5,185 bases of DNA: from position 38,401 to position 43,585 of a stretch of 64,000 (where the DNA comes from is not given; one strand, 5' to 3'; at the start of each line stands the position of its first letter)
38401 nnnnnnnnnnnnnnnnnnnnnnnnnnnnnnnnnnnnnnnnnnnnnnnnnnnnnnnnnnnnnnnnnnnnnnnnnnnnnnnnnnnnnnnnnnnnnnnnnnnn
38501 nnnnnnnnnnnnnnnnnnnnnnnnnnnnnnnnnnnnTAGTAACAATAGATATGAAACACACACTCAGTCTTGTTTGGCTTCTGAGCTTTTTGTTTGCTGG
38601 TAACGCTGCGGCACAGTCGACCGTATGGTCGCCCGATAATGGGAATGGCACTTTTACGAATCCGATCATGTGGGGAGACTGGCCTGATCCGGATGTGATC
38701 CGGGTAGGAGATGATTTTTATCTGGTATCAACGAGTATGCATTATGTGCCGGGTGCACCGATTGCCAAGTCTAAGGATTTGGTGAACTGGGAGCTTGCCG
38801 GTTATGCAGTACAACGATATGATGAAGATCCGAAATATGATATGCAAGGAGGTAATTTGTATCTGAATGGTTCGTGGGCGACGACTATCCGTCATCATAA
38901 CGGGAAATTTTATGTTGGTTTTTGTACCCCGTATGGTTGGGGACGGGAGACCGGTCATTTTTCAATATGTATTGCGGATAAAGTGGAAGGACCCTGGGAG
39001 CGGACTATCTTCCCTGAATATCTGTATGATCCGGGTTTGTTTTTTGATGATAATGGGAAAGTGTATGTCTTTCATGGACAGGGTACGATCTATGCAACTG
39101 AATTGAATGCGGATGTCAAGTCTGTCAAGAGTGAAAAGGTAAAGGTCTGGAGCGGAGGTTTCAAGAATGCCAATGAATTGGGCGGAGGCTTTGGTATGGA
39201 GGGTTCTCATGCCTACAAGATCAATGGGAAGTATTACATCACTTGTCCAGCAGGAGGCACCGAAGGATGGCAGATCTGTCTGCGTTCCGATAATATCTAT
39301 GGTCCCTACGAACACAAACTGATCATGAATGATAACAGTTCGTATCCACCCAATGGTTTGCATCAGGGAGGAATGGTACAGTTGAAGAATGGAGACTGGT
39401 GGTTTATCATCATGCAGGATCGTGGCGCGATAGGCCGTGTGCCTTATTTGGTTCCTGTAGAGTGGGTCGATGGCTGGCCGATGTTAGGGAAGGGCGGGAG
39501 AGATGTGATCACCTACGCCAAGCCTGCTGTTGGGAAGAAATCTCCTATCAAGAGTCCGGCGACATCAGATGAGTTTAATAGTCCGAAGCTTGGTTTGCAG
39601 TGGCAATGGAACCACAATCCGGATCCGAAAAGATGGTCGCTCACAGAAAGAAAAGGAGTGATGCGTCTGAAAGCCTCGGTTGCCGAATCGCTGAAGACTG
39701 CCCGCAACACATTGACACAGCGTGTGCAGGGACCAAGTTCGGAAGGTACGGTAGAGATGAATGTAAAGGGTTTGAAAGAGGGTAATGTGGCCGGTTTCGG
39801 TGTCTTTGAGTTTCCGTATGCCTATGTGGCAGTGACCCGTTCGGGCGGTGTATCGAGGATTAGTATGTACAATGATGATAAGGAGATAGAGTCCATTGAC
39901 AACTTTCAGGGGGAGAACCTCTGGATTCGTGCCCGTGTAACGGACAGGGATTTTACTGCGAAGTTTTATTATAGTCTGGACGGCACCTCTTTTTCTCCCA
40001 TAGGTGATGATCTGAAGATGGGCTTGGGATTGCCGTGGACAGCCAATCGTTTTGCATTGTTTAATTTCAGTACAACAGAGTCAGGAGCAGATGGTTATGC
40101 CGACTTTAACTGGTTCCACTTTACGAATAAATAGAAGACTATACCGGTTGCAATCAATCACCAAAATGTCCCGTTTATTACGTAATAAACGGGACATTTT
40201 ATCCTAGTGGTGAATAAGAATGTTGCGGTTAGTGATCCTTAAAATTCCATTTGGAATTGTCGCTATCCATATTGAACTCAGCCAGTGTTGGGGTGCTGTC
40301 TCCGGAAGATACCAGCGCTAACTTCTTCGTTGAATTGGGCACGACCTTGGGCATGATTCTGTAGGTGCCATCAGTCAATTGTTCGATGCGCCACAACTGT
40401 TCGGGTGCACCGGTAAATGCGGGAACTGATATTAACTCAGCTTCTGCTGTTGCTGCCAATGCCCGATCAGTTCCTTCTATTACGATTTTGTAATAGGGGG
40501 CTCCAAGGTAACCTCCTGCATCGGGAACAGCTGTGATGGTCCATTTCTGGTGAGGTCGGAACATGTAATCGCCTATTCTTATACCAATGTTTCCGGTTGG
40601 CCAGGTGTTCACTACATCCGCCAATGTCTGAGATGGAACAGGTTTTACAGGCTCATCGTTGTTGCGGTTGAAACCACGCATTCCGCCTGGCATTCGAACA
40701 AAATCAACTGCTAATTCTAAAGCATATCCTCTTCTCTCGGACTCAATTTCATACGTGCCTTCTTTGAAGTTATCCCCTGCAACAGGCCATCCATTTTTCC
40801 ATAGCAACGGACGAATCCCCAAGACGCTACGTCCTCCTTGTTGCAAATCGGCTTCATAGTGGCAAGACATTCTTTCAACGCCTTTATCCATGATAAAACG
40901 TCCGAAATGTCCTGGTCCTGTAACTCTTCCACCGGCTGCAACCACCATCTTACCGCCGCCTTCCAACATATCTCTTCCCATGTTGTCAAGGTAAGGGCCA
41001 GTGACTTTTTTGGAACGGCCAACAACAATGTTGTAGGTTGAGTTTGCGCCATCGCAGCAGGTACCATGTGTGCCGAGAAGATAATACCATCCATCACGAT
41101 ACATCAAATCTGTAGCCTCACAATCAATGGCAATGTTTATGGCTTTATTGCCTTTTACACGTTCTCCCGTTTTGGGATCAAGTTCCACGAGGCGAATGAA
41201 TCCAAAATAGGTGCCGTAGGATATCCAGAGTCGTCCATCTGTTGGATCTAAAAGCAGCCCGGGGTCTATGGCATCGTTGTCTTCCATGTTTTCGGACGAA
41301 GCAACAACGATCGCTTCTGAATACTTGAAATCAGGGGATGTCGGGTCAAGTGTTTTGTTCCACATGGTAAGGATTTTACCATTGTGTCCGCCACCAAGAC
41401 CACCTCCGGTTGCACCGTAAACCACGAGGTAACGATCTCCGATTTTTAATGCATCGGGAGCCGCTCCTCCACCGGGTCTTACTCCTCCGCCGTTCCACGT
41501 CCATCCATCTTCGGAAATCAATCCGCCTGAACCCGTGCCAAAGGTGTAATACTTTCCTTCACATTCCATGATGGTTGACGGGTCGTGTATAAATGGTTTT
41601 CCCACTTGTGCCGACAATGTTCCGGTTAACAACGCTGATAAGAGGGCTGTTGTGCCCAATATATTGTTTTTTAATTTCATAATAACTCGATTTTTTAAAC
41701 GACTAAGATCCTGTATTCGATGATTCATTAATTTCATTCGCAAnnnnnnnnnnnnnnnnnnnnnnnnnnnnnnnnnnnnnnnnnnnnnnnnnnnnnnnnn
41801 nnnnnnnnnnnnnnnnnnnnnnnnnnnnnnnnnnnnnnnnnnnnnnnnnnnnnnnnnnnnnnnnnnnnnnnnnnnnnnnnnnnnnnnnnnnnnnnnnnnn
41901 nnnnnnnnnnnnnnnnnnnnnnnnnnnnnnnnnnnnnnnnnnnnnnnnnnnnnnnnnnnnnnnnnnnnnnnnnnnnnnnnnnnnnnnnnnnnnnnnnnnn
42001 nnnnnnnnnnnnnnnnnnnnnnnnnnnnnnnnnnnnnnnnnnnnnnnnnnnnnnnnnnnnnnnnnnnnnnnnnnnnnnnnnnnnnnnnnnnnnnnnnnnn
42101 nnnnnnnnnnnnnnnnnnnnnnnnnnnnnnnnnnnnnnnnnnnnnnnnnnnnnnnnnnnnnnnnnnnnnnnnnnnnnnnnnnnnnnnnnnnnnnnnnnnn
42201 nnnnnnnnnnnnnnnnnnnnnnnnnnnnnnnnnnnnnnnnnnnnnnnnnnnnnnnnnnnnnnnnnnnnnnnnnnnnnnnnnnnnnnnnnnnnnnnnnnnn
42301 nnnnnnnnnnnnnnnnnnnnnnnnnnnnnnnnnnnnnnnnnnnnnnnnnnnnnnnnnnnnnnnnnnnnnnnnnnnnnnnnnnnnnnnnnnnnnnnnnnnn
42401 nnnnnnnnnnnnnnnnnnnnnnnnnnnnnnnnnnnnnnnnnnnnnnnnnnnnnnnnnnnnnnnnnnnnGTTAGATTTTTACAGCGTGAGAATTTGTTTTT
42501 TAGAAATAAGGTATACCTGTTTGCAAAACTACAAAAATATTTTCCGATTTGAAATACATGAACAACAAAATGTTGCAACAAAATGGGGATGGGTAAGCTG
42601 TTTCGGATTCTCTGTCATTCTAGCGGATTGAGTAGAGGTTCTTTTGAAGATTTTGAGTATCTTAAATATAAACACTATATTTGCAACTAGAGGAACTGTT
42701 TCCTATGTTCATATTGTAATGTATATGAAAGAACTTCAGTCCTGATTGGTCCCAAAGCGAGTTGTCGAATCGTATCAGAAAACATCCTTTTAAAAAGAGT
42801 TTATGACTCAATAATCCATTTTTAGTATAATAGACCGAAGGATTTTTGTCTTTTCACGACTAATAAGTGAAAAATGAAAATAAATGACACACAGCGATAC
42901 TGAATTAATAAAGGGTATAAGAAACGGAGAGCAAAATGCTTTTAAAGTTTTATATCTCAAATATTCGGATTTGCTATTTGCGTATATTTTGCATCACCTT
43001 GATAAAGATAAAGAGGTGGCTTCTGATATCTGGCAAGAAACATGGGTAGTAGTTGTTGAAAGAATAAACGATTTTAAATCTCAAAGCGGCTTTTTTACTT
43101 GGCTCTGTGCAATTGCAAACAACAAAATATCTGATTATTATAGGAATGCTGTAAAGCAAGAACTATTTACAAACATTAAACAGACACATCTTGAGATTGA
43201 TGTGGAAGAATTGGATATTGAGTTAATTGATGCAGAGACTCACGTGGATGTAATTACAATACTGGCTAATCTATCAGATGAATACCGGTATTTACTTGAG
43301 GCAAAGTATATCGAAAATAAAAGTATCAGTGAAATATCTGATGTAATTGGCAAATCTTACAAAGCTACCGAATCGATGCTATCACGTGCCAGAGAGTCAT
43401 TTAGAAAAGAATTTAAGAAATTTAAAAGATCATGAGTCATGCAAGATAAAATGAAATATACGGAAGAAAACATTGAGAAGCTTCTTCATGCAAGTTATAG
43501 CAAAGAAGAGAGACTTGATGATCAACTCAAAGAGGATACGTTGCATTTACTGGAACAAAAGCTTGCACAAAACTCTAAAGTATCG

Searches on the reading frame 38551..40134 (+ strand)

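Call 44: search_protein_families(library=pfam, proteins=[window:38551-40134:+], max_evalue=0.0001)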
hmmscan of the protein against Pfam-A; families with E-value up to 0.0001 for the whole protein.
window:38551-40134:+ (527 aa): 2 families
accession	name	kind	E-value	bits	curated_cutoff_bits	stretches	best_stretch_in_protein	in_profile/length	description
PF04616.20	Glyco_hydro_43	-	2e-54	185.3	32.2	1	35-310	1-288/288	Glycosyl hydrolases family 43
PF17851.8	GH43_C2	-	8.5e-36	124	22.7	1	339-524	1-202/203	Beta xylosidase C-terminal Concanavalin A-like domain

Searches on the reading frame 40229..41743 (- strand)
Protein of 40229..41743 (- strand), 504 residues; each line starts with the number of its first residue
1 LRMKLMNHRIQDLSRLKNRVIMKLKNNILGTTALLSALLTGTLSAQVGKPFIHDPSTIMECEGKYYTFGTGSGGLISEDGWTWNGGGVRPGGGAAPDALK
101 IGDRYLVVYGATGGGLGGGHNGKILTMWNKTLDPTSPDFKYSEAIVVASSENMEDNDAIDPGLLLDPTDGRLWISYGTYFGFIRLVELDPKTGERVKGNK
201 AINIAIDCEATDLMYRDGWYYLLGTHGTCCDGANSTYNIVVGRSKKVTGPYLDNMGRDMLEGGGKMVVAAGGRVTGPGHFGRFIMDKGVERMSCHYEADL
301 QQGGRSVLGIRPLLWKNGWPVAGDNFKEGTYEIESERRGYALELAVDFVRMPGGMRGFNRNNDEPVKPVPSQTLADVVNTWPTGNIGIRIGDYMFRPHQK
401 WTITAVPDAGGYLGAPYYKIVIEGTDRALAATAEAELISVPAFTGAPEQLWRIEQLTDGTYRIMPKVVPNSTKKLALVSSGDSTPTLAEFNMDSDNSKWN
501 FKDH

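Call 44: search_protein_families(library=pfam, proteins=[window:40229-41743:-], max_evalue=0.0001)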
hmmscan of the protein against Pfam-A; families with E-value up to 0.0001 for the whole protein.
window:40229-41743:- (504 aa): 2 families
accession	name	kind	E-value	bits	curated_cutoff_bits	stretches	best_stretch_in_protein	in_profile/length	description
PF04616.20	Glyco_hydro_43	-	5.1e-21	75.7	32.2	1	78-320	56-288/288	Glycosyl hydrolases family 43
PF14200.12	RicinB_lectin_2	-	4.6e-07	30.9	25.6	1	398-466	2-67/89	Ricin-type beta-trefoil lectin domain-like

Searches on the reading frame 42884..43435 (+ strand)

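Call 44: search_protein_families(library=pfam, proteins=[window:42884-43435:+], max_evalue=0.0001)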
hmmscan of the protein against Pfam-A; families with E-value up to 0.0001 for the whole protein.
window:42884-43435:+ (183 aa): 3 families
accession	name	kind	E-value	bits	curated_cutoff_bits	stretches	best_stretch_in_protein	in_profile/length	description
PF08281.18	Sigma70_r4_2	-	5.2e-09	36.1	25.7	1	122-171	3-52/54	Sigma-70, region 4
PF04542.20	Sigma70_r2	-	5.5e-09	36.1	24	1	23-89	1-68/71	Sigma-70 region 2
PF07638.17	Sigma70_ECF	-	3e-07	31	21.1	1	6-178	5-184/185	ECF sigma factor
